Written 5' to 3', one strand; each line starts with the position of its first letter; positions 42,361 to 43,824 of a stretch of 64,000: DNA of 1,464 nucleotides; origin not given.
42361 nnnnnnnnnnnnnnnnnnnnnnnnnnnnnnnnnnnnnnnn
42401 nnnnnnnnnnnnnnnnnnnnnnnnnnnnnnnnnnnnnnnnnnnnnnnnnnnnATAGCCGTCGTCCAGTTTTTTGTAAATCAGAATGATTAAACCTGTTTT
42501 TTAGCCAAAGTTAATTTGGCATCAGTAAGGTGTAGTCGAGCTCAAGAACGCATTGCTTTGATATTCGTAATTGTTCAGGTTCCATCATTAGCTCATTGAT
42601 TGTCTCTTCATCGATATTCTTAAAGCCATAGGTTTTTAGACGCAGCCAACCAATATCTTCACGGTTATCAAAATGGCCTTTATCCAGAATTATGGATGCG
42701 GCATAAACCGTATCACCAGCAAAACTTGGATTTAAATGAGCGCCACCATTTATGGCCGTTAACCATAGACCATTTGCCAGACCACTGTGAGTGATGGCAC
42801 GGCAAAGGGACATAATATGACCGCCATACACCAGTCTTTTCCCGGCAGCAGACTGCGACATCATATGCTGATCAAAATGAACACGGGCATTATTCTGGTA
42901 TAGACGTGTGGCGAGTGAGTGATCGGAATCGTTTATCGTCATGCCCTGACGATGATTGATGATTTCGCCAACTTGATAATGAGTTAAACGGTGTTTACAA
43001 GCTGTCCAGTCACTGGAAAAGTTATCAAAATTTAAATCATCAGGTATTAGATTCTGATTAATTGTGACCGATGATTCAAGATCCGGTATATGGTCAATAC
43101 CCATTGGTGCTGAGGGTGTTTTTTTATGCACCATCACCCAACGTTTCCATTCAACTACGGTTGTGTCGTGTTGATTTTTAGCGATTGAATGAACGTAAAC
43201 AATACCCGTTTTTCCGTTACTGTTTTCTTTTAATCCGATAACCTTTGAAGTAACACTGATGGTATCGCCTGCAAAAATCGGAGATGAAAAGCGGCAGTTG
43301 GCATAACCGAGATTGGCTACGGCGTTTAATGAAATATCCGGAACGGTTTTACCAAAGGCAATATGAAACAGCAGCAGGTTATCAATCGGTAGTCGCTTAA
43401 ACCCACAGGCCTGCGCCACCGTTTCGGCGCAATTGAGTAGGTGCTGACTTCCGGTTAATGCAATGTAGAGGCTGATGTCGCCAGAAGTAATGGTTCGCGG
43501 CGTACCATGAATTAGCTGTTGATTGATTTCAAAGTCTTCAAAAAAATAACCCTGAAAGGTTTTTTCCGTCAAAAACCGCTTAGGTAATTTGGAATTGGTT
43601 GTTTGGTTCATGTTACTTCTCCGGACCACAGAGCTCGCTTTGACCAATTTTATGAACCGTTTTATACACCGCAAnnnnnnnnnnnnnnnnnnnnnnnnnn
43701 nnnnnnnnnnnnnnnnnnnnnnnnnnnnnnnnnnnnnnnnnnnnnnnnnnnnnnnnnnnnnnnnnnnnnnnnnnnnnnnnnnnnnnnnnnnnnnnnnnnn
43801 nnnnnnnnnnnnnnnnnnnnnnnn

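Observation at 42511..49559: CoA-ester cluster with three distinct CitE/HpcH-family lyase paralogs, a double-hot-dog hydratase, an acyl-CoA ligase and TesB: candidate C4/C5-dicarboxylate (itaconate, mesaconate or citramalate type) pathway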

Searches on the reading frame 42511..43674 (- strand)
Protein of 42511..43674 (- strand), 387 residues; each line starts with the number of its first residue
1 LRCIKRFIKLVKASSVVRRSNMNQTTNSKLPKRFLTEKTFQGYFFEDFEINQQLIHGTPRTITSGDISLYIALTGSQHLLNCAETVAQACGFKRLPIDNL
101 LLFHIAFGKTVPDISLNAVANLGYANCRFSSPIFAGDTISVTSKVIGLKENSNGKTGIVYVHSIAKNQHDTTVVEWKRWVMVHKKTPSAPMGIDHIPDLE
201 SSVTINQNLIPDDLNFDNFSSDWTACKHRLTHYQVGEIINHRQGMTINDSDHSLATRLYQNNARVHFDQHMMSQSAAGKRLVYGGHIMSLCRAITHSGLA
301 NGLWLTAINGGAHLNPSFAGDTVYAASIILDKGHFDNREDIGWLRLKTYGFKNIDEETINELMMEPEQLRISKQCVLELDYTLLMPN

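Call 4: search_protein_families(library=pfam, proteins=[window:42511-43674:-], max_evalue=0.01)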
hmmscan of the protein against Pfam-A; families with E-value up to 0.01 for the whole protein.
window:42511-43674:- (387 aa): 3 families
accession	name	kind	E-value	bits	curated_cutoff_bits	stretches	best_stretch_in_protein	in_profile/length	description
PF19315.5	MC_hydratase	-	4.6e-19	69.2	26.5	1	39-355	18-339/353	Mesaconyl-CoA hydratase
PF01575.25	MaoC_dehydratas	-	1.5e-11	44.4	27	1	50-165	6-121/123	MaoC like domain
PF13452.11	FAS1_DH_region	-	1.1e-07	32.5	22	1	56-175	8-131/132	FAS1-like, dehydratase domain region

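Call 5: search_protein_families(library=ncbifam, proteins=[window:42511-43674:-], max_evalue=0.01)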
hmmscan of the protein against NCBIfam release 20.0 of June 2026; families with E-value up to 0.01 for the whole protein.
window:42511-43674:- (387 aa): 3 families
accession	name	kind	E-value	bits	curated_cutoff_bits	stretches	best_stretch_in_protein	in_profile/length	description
NF038241.1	RipB_Ich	equivalog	3.3e-32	111.8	340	2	40-188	19-168/175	(R)-specific enoyl-CoA hydratase RipB/Ich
NF041625.1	methfumCoahyd_Halo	equivalog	6e-18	65.2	560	1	39-356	20-346/358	2-methylfumaryl-CoA hydratase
TIGR02278.1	PaaN-DH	equivalog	4.3e-08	31.9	562.8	1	45-182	525-662/664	phenylacetic acid degradation bifunctional protein PaaZ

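Call 28: search_solved_structures(query=window:42511-43611:-, max_evalue=0.001)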
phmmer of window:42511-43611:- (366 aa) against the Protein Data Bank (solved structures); distinct sequences matched with E-value up to 0.001: 6.
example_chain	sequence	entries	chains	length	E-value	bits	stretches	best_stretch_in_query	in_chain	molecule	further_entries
4e3e_A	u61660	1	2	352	1.9e-108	366.1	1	15-365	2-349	MaoC domain protein dehydratase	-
8hgn_A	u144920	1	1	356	1.5e-92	313.8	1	17-333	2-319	Beta-methylmalyl-CoA dehydratase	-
1q6w_A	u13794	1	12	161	6.5e-10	42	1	22-167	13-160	monoamine oxidase regulatory protein, putative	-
2bi0_A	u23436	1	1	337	1.7e-06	30.7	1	21-308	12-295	HYPOTHETICAL PROTEIN RV0216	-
4ffu_A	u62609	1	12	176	0.00015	24.4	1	18-137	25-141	oxidase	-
6jql_A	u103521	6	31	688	0.00093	21.7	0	23-156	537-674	Bifunctional protein PaaZ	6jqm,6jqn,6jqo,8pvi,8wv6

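Call 54: search_solved_structures(query=window:42511-43611:-, max_evalue=1e-50, show_alignments=2)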
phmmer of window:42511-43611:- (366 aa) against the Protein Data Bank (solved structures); distinct sequences matched with E-value up to 1e-50: 2.
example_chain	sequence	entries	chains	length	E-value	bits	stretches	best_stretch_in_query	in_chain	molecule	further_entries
4e3e_A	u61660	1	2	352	1.9e-108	366.1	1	15-365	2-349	MaoC domain protein dehydratase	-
8hgn_A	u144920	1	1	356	1.5e-92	313.8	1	17-333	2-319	Beta-methylmalyl-CoA dehydratase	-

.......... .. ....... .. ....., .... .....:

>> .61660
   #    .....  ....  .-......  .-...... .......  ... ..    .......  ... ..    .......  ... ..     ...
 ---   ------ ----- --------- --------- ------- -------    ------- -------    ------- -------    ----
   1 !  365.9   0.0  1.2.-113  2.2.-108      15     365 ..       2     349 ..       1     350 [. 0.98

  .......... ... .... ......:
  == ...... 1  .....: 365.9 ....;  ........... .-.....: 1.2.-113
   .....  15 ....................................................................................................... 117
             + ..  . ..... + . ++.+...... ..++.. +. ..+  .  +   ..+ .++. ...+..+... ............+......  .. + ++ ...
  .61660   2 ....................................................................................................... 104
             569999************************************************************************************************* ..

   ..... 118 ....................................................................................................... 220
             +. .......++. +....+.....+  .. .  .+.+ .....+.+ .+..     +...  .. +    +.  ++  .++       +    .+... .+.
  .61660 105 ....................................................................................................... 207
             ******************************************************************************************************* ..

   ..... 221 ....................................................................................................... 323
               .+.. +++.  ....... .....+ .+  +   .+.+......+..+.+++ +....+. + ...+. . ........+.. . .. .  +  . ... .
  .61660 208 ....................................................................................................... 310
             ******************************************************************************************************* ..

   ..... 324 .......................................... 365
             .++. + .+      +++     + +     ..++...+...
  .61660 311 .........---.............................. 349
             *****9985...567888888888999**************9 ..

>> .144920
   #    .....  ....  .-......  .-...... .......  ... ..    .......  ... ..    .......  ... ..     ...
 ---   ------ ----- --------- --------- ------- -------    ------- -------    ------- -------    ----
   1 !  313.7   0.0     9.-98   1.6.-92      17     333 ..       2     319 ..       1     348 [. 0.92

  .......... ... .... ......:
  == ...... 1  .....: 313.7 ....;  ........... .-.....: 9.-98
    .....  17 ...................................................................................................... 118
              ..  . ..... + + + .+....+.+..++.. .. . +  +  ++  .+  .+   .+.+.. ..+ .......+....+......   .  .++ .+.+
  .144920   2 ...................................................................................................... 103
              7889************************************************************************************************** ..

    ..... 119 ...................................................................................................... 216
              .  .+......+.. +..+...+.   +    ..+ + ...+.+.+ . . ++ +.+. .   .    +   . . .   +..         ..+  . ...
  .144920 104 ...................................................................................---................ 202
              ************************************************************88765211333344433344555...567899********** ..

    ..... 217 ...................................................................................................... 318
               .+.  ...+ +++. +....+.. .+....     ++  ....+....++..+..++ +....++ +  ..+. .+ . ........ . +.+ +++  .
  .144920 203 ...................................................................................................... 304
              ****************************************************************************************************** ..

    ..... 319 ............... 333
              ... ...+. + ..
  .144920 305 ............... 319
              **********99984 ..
